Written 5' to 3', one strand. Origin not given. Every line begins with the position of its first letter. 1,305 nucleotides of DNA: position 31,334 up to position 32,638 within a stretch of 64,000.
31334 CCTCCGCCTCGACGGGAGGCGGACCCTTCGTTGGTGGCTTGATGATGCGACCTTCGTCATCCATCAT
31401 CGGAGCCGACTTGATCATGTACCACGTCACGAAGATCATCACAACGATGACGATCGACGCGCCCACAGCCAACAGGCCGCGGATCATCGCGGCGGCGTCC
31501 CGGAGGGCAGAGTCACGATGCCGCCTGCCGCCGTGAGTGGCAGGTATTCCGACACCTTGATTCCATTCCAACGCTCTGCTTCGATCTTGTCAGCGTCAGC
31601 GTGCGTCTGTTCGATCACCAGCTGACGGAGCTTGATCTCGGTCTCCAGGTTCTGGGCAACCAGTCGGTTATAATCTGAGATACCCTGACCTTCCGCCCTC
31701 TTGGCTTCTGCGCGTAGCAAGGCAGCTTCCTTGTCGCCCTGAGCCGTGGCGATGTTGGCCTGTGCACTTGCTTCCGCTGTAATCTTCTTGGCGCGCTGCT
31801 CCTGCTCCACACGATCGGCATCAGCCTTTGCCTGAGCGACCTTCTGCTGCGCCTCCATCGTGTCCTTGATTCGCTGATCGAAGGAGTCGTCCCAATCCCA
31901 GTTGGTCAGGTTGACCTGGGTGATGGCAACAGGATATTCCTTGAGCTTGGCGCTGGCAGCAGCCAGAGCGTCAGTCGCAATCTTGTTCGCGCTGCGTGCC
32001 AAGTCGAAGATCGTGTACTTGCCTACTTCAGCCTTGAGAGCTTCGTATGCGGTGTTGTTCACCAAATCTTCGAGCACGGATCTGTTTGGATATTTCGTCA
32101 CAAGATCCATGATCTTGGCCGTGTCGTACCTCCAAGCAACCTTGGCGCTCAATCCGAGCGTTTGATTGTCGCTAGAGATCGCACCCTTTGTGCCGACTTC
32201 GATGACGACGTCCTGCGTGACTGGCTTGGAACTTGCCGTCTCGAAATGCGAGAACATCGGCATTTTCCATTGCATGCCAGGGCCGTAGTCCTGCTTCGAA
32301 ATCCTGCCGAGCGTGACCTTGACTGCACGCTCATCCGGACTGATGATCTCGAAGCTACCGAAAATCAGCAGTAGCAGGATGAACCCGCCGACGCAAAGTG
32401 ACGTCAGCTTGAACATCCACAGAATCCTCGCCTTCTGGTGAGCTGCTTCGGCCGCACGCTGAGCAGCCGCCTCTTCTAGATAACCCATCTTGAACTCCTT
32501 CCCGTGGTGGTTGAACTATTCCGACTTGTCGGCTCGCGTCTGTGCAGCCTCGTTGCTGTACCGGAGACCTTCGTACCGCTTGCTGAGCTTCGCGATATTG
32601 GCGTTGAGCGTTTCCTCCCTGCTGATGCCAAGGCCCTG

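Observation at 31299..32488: Phage-encoded SPFH/band-7 protein with a translationally coupled small TM protein at the convergent operon junction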

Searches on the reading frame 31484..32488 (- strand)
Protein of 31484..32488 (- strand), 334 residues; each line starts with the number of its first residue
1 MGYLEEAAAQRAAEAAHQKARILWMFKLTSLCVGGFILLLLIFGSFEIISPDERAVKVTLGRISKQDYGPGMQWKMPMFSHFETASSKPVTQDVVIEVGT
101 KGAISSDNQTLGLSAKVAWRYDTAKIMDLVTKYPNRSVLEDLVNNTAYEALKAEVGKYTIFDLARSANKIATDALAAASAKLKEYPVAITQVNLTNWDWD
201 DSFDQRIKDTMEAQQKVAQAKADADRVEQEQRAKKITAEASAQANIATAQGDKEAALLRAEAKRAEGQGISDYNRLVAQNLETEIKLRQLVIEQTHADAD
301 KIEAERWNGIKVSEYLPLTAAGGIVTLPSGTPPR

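Call 3: search_protein_families(library=pfam, proteins=[window:31484-32488:-], max_evalue=0.01)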
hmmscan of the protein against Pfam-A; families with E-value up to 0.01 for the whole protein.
window:31484-32488:- (334 aa): 1 family
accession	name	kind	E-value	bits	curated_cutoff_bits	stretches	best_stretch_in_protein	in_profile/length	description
PF01145.31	Band_7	-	4.1e-22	79.5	23.6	1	48-224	2-169/176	SPFH domain / Band 7 family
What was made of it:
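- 31817..32347 (-): SPFH (Band_7) domain, residues 48-224. Pfam envelope 48-224 (call 3).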

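Call 4: search_protein_families(library=phrogs, proteins=[window:31484-32488:-], max_evalue=0.01)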
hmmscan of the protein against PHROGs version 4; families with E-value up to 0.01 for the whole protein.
window:31484-32488:- (334 aa): 2 families
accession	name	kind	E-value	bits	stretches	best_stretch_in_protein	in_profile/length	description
phrog_200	-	other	1.3e-40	140.7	1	24-318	79-344/379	lipoprotein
phrog_11908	-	unknown function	0.00051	19.9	1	177-305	223-343/430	-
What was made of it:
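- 31484..32488 (-): SPFH/Band-7 gene, 334 aa. N-terminal cytoplasmic helix, TM anchor, SPFH domain, a helix of about 105 residues, and a conserved C-terminal tail. Pfam Band_7 E=4e-22 (call 3). phrog_200 E=1e-40 (call 4).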

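Call 6: search_dna_similar(query=window:31484-32488:-, collection=phages, mode=protein, max_rows=40)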
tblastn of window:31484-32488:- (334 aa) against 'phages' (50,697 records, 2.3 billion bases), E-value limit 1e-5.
No match.

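Call 8: find_homologous_proteins(query=window:31484-32488:-)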
Query window:31484-32488:- (334 aa): 68 proteins with E <= 0.001 among 8000 candidates.
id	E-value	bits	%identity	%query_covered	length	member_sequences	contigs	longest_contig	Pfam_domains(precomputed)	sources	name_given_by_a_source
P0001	4.9e-138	478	73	86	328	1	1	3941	PF01145.32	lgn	-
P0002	1.9e-133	463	69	91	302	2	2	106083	PF01145.32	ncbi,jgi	jgi:regulator of protease activity HflC (stomatin/prohibitin superfamily)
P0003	1.3e-132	460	72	86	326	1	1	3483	PF01145.32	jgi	jgi:regulator of protease activity HflC (stomatin/prohibitin superfamily)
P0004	2.0e-132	459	71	90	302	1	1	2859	PF01145.32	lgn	-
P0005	2.3e-131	456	70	90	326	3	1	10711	PF01145.32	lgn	-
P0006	3.0e-130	452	72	88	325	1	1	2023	PF01145.32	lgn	-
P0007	2.5e-129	449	68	91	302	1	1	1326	PF01145.32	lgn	-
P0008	2.5e-129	449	70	90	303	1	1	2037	PF01145.32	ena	-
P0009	4.1e-129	448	68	89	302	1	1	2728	PF01145.32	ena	-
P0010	5.8e-129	448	68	92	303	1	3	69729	PF01145.32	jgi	jgi:regulator of protease activity HflC (stomatin/prohibitin superfamily)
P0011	2.8e-128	446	68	91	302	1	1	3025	PF01145.32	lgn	-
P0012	3.9e-128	445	69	91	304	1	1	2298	PF01145.32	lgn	-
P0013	1.4e-126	440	64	93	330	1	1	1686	PF01145.32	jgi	jgi:regulator of protease activity HflC (stomatin/prohibitin superfamily)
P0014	3.9e-126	439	66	92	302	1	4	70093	PF01145.32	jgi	jgi:regulator of protease activity HflC (stomatin/prohibitin superfamily)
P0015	6.7e-126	438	69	88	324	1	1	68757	PF01145.32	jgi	jgi:regulator of protease activity HflC (stomatin/prohibitin superfamily)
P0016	3.9e-125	435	66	91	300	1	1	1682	PF01145.32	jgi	jgi:membrane protease subunit HflC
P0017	4.8e-125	435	67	91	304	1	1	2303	PF01145.32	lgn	-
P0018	1.7e-124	433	100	62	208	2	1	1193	PF01145.32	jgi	jgi:regulator of protease activity HflC (stomatin/prohibitin superfamily)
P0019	6.0e-123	428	66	91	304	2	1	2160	PF01145.32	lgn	-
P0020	1.3e-122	427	68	85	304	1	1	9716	PF01145.32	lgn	-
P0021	2.9e-121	423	64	91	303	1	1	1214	PF01145.32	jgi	jgi:regulator of protease activity HflC (stomatin/prohibitin superfamily)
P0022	8.6e-121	421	63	93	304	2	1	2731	PF01145.32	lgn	-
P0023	9.6e-121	421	70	86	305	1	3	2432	PF01145.32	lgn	-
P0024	2.5e-120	420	64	90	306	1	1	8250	PF01145.32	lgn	-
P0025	6.5e-120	418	64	92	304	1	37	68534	PF01145.32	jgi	jgi:regulator of protease activity HflC (stomatin/prohibitin superfamily)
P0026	1.4e-118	414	63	92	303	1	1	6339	PF01145.32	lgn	-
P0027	8.7e-118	411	62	88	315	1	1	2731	PF01145.32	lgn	-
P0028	2.4e-117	410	64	87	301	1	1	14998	PF01145.32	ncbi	-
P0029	1.3e-116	407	64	87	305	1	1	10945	PF01145.32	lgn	-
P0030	2.5e-116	407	63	92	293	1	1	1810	PF01145.32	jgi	jgi:regulator of protease activity HflC (stomatin/prohibitin superfamily)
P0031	1.5e-114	401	60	95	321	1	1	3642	PF01145.32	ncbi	-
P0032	1.0e-111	391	60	93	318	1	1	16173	PF01145.32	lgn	-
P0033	2.1e-110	387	63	88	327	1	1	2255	PF01145.32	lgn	-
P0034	4.2e-108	379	59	91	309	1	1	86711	PF01145.32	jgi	jgi:prohibitin 2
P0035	2.0e-106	374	60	87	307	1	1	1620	PF01145.32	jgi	jgi:regulator of protease activity HflC (stomatin/prohibitin superfamily)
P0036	7.8e-106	372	59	90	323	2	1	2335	PF01145.32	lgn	-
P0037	6.2e-105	369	61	88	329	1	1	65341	PF01145.32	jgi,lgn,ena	-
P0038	1.2e-104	368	59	91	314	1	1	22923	PF01145.32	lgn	-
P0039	1.3e-103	365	60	88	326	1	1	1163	PF01145.32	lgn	-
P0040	2.2e-103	364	57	93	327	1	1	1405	PF01145.32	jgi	jgi:regulator of protease activity HflC (stomatin/prohibitin superfamily)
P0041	1.9e-102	361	58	86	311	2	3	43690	PF01145.32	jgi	jgi:prohibitin 2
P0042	7.1e-102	359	59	86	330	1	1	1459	PF01145.32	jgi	jgi:regulator of protease activity HflC (stomatin/prohibitin superfamily)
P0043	9.4e-89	316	67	62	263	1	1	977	PF01145.32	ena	-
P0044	1.5e-63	233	42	89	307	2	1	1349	PF01145.32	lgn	-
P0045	1.4e-61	227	41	90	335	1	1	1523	PF01145.32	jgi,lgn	-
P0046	2.4e-61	226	42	85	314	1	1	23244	PF01145.32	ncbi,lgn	-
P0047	4.3e-59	219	39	90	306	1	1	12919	PF01145.32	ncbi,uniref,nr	ncbi:prohibitin family protein [Treponema sp.]|uniref:prohibitin family protein n=1 Tax=Treponema sp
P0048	4.3e-57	212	39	90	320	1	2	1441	PF01145.32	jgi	-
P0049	7.3e-57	211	38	86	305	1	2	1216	PF01145.32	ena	-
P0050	9.0e-57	211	38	86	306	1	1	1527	PF01145.32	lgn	-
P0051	1.0e-56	211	39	91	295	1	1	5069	PF01145.32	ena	-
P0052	1.7e-56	210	37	91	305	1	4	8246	PF01145.32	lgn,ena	-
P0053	1.7e-56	210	37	92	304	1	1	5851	PF01145.32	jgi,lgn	jgi:regulator of protease activity HflC (stomatin/prohibitin superfamily)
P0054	2.7e-56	209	38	86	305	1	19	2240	PF01145.32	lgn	-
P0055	2.7e-56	209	38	86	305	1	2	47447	PF01145.32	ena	-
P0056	2.8e-56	209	38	86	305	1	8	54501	PF01145.32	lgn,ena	-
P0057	3.4e-56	209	38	86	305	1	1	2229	PF01145.32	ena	-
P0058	3.9e-56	209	38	86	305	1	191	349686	PF01145.32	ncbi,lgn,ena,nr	ncbi:MAG: SPFH domain-containing protein [Treponema sp.]|nr:hypothetical protein [Treponema sp.] MCI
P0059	4.0e-56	209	38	86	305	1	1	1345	PF01145.32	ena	-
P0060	7.1e-56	208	38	86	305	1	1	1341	PF01145.32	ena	-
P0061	4.4e-55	205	38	86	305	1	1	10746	PF01145.32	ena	-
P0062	6.1e-55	205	38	86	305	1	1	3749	PF01145.32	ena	-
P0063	2.6e-53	200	35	90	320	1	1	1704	PF01145.32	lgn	-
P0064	9.3e-51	191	36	85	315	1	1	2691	PF01145.32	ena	-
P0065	1.0e-49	188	37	82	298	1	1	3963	PF01145.32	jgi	jgi:regulator of protease activity HflC (stomatin/prohibitin superfamily)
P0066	1.9e-46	177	37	90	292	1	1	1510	PF01145.32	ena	-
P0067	1.1e-44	171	46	65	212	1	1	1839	PF01145.32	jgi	jgi:regulator of protease activity HflC (stomatin/prohibitin superfamily)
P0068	8.0e-4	37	24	72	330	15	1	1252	PF01145.32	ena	-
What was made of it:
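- Closest known: Prohibitin family / HflK-HflC. Same: NCBI names the Treponema relatives 'prohibitin family protein' (call 8).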

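Call 10: find_encoding_contigs(protein=P0010, flank=6000, max_places=2)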
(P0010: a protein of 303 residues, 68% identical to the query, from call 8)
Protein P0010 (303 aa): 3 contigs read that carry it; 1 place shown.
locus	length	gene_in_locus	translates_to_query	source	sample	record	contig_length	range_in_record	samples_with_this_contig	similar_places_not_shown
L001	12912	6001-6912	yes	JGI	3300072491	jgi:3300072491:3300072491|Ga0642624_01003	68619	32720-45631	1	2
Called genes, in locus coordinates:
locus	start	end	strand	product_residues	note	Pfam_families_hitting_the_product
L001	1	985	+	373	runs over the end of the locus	-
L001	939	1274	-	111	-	-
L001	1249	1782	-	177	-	-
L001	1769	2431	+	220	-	PF01555:N6_N4_Mtase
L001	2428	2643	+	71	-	PF07411:DUF1508 (weak)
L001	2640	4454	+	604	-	-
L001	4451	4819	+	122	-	-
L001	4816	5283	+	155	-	-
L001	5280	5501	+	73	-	PF14354:Lar_restr_allev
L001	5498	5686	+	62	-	-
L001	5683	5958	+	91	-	-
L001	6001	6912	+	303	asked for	PF01145:Band_7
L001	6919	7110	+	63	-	-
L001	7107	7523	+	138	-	-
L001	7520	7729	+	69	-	-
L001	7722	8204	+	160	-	-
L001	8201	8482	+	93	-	-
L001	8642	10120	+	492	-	PF00239:Resolvase, PF07508:Recombinase, PF13408:Zn_ribbon_recom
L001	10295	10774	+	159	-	PF04002:RadC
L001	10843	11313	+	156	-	-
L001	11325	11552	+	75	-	-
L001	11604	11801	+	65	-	-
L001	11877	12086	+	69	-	-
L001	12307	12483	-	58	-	-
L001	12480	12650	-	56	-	-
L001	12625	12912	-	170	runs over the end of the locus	-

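Call 11: find_encoding_contigs(protein=P0015, flank=6000, max_places=2)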
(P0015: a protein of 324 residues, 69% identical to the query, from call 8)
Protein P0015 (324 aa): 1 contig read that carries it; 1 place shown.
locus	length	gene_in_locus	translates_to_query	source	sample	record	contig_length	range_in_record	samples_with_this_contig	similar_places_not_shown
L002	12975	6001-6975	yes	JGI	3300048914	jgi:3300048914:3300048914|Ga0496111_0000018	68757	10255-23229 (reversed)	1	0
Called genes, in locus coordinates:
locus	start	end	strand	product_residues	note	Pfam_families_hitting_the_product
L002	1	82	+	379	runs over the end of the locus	PF00940:RNA_pol (faint)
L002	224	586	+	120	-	-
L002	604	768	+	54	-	-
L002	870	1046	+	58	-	-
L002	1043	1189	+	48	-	-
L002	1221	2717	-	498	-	-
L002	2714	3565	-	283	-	-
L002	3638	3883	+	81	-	-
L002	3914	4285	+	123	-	-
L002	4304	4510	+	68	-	-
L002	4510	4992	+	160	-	PF06908:YpsA, PF02481:DNA_processg_A (weak)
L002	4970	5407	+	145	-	PF00383:dCMP_cyt_deam_1, PF14437:MafB19-deam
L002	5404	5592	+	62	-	-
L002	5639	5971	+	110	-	-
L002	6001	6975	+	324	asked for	PF01145:Band_7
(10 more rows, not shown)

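Call 12: find_encoding_contigs(protein=P0002, flank=6000, max_places=2)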
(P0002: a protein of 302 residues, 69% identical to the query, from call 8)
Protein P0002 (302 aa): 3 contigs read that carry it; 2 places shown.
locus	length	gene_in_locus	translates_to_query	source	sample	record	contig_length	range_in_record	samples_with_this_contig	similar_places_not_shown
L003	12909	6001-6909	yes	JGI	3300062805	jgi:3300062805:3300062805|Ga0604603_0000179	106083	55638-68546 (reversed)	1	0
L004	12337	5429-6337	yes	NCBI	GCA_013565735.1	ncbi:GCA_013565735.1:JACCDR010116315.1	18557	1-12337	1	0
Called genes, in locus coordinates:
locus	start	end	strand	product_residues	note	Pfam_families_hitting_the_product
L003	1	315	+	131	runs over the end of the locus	-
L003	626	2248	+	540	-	-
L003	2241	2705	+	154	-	-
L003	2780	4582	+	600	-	PF01935:DUF87 (weak)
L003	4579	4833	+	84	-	-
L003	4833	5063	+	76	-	PF13619:KTSC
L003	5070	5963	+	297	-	-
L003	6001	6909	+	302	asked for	PF01145:Band_7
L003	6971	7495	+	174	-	-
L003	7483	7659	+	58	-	-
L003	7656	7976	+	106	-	-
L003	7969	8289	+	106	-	-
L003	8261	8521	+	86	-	-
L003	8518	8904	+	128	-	-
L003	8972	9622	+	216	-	-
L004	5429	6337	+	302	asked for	PF01145:Band_7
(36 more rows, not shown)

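Call 17: find_related_loci(query=window:31484-32488:-, collection=viral_contigs, flank=4000)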
Query window:31484-32488:- (334 aa) in viral_contigs; peptide patterns used: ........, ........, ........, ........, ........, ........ (x = any residue, [..] = any of these).
2 stretches matched a pattern, but none encodes a relative of the query by tblastn (E <= 1e-3).

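Call 20: find_related_loci(query=A1, collection=viral_contigs, flank=3000)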
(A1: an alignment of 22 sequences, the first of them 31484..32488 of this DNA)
Query A1 (334 aa) in viral_contigs; peptide patterns used: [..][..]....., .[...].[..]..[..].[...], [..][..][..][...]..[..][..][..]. (x = any residue, [..] = any of these).
108 stretches matched a pattern; 27 encode a relative of the query (tblastn E <= 1e-3); 27 distinct loci.
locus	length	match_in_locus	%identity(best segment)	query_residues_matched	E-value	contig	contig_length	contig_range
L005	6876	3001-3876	68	32-330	6e-137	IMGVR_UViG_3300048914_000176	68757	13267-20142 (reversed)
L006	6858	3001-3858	61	38-330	5e-108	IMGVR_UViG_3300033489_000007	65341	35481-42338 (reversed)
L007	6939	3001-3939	40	11-329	3e-58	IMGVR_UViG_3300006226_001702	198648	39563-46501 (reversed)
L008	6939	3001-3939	40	11-329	3e-58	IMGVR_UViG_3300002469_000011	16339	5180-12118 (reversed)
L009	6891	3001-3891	35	28-329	2e-52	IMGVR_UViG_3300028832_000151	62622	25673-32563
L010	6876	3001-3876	35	26-319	9e-52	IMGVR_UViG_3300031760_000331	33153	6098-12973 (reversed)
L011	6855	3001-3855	36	37-327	3e-51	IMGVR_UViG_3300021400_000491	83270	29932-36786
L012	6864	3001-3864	31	33-329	4e-42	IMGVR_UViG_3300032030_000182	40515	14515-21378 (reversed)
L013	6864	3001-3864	31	33-329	4e-42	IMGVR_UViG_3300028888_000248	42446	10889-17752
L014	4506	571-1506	29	31-327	3e-42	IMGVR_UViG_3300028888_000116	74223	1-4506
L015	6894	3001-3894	31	27-329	5e-41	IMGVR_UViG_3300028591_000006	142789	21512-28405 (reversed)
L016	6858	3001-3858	33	25-309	2e-36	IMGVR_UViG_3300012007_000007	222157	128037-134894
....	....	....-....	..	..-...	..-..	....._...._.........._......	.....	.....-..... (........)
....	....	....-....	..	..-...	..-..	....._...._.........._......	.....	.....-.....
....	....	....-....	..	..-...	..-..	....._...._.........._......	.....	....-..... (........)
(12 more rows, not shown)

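Call 22: find_related_loci(query=A1, collection=metagenome_contigs, flank=4000)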
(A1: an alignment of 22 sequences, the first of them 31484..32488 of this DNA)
Query A1 (334 aa) in metagenome_contigs; peptide patterns used: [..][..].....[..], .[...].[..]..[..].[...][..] (x = any residue, [..] = any of these).
217 stretches matched a pattern; 122 encode a relative of the query (tblastn E <= 1e-3); the best 80 are kept; 80 distinct loci.
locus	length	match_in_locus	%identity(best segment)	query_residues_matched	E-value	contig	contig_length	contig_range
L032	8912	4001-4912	68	24-334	9e-141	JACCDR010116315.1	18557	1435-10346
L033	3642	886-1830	60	14-329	2e-123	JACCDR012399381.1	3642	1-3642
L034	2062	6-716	68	91-334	2e-101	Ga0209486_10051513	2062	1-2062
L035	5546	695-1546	56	37-328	5e-96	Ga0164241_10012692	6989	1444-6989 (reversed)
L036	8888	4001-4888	39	27-329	5e-69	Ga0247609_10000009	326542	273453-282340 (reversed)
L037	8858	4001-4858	61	38-330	1e-107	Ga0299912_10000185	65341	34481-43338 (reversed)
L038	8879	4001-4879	41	30-328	2e-66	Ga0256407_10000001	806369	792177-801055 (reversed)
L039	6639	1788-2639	42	37-328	5e-65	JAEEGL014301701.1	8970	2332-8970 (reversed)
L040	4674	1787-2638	42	37-328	3e-65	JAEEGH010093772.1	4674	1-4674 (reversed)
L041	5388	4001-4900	40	25-328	5e-64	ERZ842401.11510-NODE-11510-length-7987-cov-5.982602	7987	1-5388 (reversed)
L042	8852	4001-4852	41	37-328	5e-64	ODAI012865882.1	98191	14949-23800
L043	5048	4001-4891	39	27-330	1e-63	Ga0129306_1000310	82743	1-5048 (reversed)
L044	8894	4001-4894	38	27-328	1e-63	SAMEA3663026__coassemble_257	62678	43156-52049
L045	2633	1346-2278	38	15-329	2e-64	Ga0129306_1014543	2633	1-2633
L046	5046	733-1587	41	38-330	3e-63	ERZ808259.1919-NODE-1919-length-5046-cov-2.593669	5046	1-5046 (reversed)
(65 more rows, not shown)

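Call 24: find_encoding_contigs(protein=window:31484-32488:-, flank=10000, max_places=4)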
Protein window:31484-32488:- (334 aa): 1 contig read that carries it; 1 place shown.
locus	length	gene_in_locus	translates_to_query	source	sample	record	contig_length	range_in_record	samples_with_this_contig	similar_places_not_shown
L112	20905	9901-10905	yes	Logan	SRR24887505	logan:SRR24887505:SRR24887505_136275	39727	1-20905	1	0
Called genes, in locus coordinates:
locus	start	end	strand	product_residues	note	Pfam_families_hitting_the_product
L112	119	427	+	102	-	-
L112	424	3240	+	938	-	PF07733:DNA_pol3_alpha, PF17657:DNA_pol3_finger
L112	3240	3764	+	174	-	-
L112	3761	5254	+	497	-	PF00176:SNF2-rel_dom, PF00271:Helicase_C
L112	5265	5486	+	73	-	-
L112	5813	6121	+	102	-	-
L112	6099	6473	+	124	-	-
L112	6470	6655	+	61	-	-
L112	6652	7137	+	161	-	-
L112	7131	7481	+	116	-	-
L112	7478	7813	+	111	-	-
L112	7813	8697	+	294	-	PF01068:DNA_ligase_A_M, PF14743:DNA_ligase_OB_2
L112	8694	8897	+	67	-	-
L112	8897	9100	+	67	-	-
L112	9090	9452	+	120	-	PF25026:Asd-4 (weak)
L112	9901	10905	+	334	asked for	PF01145:Band_7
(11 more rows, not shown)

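Call 25: find_encoding_contigs(protein=P0018, flank=3000, max_places=4)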
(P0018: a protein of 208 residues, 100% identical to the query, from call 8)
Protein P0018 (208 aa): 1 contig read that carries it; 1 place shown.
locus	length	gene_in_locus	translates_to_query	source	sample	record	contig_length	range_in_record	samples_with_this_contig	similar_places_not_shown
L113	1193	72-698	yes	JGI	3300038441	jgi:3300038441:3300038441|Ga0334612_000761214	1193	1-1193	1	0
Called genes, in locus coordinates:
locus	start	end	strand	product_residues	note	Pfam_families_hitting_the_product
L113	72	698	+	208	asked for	PF01145:Band_7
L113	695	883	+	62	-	-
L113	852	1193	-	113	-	?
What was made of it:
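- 31299..31487 (-): 62-aa single-pass membrane mini-protein. It has an MIR N-terminus, a TM helix at residues 4-25, the conserved juxtamembrane motif W-x-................, and a Pro-rich acidic tail. Called as a gene in two independent assemblies of the same phage (calls 24, 25).
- It was called in two assemblies of the same phage (calls 24, 25).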

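Call 28: search_protein_families(library=ncbifam, proteins=[window:31484-32488:-], max_evalue=0.1)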
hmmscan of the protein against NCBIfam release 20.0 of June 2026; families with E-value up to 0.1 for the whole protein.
window:31484-32488:- (334 aa): 3 families
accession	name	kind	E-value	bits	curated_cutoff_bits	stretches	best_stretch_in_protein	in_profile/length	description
TIGR01932.1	hflC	equivalog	5e-12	45.3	134.4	1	36-172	10-150/318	protease modulator HflC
NF008259.0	PRK11029.1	equivalog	0.00018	20.6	427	0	36-176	10-153/334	protease modulator HflC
NF002074.0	PRK00913.1-4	equivalog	0.0055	15.6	415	1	84-256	8-177/496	leucyl aminopeptidase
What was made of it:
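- On HflC (NCBIfam TIGR01932 equivalog) / HflK-HflC pair: For PRK11029, 20.6 against 427 (call 28).
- Closest known: Prohibitin family / HflK-HflC. Different: It scores far below the HflC equivalog cutoff (call 28).
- It is not an HflC equivalog (45.3 against 134.4 bits; call 28).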

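Call 29: search_protein_families(library=padloc, proteins=[window:31484-32488:-], max_evalue=0.1)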
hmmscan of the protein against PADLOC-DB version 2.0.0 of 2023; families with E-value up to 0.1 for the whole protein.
window:31484-32488:- (334 aa): 0 families
